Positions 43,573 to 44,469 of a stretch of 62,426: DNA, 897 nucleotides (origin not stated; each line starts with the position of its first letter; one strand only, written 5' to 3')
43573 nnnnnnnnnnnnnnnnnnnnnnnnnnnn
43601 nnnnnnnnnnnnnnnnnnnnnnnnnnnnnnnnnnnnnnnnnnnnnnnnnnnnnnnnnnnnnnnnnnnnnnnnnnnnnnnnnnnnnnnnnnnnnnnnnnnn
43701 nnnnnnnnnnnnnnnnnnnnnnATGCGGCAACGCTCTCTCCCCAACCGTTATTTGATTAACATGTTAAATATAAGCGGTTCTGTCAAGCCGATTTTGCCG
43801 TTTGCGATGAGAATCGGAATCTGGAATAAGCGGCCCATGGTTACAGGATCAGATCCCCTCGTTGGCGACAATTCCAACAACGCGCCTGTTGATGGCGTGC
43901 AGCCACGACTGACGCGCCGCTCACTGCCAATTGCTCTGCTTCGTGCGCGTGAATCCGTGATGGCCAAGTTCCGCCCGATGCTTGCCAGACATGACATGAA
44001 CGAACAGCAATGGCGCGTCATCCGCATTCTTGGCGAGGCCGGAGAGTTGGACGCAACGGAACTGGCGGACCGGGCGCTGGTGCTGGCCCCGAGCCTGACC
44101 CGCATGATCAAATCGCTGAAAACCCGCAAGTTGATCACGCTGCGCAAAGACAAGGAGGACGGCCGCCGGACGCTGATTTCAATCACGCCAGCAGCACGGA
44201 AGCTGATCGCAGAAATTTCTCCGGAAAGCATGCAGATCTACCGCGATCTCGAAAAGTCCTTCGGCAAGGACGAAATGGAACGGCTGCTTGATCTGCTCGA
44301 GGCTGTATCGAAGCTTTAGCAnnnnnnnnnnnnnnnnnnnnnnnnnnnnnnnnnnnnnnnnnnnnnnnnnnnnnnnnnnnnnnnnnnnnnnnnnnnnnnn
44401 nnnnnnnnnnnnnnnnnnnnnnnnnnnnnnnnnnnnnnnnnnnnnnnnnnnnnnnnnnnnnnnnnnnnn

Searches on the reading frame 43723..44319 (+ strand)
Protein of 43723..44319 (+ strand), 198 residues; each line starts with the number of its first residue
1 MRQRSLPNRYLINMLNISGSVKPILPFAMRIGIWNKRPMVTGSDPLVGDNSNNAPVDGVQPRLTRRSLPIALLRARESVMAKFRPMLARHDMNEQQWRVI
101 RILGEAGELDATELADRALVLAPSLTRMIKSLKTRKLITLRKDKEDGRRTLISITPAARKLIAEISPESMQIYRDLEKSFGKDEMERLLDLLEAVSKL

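Call 9: search_protein_families(library=pfam, proteins=[window:43723-44319:+])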
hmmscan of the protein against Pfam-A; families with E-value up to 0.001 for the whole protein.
window:43723-44319:+ (198 aa): 5 families
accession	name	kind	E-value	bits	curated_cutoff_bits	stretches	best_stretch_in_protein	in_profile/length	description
PF12802.13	MarR_2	-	4.1e-12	46.5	27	1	90-149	1-61/61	MarR family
PF01047.28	MarR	-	1.7e-10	41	24.6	1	93-149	2-58/59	MarR family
PF22381.2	Staph_reg_Sar_Rot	-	6.7e-06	26.5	27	1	83-165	3-85/85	Transcriptional regulator SarA/Rot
PF13463.12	HTH_27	-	0.00011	22.9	22.2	1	92-157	1-67/68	Winged helix DNA-binding domain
PF02002.24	TFIIE_alpha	-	0.00028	21.2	22.9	1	90-182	9-102/105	TFIIE alpha subunit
